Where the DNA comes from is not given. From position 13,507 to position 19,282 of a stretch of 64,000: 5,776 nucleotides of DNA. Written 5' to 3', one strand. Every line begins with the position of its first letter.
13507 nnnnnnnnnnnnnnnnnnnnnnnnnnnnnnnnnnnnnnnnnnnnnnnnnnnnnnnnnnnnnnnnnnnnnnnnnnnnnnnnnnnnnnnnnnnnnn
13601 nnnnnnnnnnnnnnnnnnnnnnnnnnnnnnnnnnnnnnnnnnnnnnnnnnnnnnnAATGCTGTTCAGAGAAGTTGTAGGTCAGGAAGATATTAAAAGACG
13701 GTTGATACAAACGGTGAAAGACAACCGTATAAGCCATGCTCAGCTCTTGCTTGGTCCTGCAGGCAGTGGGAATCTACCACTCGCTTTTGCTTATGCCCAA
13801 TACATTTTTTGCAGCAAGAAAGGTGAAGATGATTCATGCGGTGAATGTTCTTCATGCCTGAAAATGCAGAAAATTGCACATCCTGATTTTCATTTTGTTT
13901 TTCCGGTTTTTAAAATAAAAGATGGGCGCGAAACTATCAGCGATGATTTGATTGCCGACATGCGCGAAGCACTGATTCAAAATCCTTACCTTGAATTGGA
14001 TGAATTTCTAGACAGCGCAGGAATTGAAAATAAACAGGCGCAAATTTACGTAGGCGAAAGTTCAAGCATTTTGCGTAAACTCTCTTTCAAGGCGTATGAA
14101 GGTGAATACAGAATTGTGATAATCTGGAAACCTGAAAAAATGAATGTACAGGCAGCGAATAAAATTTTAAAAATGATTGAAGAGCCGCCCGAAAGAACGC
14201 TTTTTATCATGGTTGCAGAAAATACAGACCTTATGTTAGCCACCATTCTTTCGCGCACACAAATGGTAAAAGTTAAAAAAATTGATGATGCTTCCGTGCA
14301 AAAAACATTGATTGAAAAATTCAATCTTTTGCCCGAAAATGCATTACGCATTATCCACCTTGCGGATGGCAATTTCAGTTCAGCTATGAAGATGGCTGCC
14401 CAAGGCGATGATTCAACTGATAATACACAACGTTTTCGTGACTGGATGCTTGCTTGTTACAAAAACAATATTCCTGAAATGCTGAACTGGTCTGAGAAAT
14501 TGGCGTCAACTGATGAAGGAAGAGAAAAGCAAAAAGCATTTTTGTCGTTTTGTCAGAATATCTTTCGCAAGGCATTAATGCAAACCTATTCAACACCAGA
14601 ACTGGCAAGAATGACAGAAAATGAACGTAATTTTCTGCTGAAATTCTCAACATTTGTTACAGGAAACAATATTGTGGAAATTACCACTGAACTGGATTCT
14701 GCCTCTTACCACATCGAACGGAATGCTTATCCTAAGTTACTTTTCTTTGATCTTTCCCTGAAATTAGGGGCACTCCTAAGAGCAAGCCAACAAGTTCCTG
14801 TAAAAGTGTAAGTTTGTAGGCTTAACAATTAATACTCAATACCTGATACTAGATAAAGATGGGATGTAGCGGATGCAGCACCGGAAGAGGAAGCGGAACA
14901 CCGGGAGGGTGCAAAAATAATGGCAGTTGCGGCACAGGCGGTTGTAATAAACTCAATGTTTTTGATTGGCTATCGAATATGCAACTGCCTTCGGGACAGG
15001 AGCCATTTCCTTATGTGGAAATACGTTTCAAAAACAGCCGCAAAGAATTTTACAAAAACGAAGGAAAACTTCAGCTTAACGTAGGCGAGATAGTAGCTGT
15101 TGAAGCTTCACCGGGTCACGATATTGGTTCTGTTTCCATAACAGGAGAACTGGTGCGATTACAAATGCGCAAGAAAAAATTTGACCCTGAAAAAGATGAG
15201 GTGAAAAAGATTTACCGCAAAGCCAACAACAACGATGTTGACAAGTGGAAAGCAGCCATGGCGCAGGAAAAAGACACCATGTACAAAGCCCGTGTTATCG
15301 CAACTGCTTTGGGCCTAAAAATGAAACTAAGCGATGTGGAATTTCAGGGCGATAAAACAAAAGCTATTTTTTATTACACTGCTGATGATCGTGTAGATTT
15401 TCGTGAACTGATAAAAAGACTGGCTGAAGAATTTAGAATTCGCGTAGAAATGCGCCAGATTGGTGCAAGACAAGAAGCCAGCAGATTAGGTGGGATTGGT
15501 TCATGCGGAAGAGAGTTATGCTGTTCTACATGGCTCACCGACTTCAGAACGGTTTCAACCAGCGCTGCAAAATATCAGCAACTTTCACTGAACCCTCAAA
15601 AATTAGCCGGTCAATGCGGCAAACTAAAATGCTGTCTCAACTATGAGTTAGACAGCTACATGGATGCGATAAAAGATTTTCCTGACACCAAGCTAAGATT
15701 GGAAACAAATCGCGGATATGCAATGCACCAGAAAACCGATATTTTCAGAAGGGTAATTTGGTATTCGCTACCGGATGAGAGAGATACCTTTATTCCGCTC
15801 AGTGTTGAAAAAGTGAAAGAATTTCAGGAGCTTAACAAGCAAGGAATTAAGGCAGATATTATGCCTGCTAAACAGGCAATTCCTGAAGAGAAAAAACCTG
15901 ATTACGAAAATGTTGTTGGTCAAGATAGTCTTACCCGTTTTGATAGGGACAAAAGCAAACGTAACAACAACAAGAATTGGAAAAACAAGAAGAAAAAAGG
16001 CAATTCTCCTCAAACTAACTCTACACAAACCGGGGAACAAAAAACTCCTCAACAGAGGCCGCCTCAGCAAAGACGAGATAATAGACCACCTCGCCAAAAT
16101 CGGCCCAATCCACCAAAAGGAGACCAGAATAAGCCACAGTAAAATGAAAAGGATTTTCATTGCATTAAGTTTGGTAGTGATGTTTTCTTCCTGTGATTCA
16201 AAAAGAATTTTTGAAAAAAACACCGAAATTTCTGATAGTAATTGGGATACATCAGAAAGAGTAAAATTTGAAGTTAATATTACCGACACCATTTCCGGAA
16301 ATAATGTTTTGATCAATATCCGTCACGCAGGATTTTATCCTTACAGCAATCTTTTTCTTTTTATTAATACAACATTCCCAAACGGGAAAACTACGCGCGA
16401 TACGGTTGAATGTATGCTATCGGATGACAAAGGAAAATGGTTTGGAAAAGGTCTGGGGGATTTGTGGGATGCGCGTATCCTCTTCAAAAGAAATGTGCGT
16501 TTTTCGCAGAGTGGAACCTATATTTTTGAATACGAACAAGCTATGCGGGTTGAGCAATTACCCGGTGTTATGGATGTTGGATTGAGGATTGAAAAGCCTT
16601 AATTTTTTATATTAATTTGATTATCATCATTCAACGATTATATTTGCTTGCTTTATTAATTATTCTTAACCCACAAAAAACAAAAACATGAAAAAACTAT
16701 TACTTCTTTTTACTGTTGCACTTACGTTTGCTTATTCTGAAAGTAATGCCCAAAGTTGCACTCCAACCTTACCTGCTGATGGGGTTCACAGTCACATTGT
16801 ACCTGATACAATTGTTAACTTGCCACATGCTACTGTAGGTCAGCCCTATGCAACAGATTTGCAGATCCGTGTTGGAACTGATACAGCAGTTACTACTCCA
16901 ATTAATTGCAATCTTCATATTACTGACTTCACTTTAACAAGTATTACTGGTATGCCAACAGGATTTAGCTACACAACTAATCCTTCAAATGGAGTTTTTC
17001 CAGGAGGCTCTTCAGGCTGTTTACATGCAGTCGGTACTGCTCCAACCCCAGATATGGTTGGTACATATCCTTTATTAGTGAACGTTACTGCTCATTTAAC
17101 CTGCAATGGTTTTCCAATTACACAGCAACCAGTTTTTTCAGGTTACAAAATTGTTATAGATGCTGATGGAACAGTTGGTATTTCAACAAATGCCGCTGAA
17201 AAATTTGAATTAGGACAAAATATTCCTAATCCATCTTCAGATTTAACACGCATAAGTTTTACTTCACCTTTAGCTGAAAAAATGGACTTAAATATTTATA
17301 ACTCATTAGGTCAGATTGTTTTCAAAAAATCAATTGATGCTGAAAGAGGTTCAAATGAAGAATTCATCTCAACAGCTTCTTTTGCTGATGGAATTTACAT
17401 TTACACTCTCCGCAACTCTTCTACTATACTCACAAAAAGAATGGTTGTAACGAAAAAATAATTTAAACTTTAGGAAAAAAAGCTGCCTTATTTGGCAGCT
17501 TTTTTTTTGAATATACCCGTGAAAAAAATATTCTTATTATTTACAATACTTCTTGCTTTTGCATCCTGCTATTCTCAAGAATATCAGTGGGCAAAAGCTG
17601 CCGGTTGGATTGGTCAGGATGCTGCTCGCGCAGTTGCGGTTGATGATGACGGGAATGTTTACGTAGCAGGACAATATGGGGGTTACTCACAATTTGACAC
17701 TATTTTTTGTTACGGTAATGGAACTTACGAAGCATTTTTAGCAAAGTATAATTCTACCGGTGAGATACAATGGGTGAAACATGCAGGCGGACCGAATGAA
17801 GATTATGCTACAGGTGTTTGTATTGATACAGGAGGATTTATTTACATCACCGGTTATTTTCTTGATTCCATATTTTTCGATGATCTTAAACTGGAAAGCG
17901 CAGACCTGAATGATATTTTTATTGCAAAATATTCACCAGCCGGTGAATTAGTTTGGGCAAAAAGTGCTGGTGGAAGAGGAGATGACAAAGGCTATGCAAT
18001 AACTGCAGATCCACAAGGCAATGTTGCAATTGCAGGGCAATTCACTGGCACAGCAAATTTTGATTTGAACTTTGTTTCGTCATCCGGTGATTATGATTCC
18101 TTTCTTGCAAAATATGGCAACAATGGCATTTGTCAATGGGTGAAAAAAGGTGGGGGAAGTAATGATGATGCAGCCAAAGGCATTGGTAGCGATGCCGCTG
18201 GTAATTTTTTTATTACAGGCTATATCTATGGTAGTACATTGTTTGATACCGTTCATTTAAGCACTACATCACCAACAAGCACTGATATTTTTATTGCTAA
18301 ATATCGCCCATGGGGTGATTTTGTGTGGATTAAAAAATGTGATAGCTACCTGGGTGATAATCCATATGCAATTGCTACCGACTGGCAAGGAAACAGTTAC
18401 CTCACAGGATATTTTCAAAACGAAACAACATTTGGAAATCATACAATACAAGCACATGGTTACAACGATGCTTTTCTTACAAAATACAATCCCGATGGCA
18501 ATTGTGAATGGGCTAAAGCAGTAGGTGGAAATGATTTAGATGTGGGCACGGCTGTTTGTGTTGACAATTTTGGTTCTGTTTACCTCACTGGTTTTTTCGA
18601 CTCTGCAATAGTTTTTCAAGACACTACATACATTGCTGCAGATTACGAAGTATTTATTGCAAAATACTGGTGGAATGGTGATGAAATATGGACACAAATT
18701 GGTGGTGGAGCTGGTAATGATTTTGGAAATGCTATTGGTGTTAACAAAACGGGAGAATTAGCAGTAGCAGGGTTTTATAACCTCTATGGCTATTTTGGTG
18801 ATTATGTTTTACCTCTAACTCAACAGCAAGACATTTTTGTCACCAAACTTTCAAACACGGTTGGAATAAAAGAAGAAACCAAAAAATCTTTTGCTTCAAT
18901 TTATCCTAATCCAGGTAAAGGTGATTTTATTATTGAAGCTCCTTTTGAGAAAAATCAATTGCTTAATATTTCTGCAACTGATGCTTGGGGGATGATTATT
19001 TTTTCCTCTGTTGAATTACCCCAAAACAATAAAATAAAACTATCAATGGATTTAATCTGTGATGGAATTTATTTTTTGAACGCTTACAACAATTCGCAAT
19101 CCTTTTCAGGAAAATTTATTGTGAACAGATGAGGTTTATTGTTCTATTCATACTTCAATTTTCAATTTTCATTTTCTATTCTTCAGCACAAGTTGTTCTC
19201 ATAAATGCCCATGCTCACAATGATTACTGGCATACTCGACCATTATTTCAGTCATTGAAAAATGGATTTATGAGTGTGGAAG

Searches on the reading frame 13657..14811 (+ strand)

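Call 100: search_protein_families(library=pfam, proteins=[window:13657-14811:+], max_evalue=0.00001)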
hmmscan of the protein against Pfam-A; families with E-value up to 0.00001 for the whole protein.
window:13657-14811:+ (384 aa): 1 family
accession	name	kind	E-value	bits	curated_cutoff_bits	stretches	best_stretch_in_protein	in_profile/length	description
PF13177.12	DNA_pol3_delta2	-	1.6e-45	155.4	27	1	8-209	1-160/161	DNA polymerase III, delta subunit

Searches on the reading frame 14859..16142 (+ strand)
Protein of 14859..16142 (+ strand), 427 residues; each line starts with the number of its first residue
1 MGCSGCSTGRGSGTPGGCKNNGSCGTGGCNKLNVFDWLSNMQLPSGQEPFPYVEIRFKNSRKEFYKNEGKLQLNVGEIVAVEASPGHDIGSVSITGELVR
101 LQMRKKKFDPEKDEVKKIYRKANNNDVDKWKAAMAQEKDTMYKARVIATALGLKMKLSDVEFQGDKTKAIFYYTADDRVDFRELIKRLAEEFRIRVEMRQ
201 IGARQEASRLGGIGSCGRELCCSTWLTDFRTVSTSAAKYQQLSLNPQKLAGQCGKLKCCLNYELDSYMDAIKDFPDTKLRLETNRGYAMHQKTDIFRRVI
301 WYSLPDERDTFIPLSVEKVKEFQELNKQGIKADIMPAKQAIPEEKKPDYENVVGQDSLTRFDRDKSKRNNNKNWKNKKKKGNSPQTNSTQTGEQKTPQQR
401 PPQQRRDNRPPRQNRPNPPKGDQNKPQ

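Call 100: search_protein_families(library=pfam, proteins=[window:14859-16142:+], max_evalue=0.00001)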
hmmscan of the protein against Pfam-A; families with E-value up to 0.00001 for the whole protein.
window:14859-16142:+ (427 aa): 1 family
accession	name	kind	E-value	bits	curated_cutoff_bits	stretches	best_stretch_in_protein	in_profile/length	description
PF04468.17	PSP1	-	3.4e-30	104.6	27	1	116-201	1-86/86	PSP1 C-terminal conserved region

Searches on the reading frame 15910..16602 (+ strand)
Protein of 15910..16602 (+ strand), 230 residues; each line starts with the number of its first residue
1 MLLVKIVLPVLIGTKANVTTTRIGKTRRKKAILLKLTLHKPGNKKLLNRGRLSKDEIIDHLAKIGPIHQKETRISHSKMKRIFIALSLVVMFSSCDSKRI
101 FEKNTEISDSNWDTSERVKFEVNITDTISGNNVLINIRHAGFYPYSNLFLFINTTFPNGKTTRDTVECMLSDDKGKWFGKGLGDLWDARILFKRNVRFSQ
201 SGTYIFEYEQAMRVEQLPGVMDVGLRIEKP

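Call 101: search_protein_families(library=pfam, proteins=[window:15910-16602:+], max_evalue=0.00001)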
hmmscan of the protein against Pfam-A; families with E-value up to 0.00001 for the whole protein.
window:15910-16602:+ (230 aa): 1 family
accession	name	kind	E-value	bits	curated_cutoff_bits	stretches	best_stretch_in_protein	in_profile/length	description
PF14109.11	GldH_lipo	-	1.2e-38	133.2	27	1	100-227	2-129/129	GldH lipoprotein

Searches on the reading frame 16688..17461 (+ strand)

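Call 101: search_protein_families(library=pfam, proteins=[window:16688-17461:+], max_evalue=0.00001)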
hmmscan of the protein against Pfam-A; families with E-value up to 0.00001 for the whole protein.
window:16688-17461:+ (257 aa): 1 family
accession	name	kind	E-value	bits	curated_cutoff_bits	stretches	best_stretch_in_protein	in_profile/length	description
PF18962.6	Por_Secre_tail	-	2e-10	41.2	27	1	180-254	3-75/75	Secretion system C-terminal sorting domain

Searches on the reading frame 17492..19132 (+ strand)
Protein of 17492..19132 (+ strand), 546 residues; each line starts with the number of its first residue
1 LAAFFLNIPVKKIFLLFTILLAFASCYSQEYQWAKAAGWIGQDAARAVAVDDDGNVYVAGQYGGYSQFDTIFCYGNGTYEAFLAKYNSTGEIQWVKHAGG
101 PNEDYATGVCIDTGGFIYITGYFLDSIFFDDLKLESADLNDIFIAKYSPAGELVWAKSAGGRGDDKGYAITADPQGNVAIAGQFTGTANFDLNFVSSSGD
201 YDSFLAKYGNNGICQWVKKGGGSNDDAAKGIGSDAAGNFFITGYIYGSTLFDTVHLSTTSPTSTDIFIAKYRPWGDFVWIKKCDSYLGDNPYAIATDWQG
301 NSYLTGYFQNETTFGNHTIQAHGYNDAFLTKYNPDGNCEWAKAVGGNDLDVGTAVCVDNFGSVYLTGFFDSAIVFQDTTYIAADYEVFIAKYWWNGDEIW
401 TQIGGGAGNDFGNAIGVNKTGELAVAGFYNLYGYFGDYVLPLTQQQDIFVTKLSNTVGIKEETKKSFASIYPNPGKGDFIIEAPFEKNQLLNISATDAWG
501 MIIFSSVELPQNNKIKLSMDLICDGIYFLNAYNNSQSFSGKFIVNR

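Call 101: search_protein_families(library=pfam, proteins=[window:17492-19132:+], max_evalue=0.00001)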
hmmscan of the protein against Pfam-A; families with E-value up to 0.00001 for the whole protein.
window:17492-19132:+ (546 aa): 2 families
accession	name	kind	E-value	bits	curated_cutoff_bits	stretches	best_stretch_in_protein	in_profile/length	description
PF06739.17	SBBP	-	8.9e-17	61.2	20.5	0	93-122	1-31/38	Beta-propeller repeat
PF18962.6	Por_Secre_tail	-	2.6e-08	34.5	27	1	470-544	1-75/75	Secretion system C-terminal sorting domain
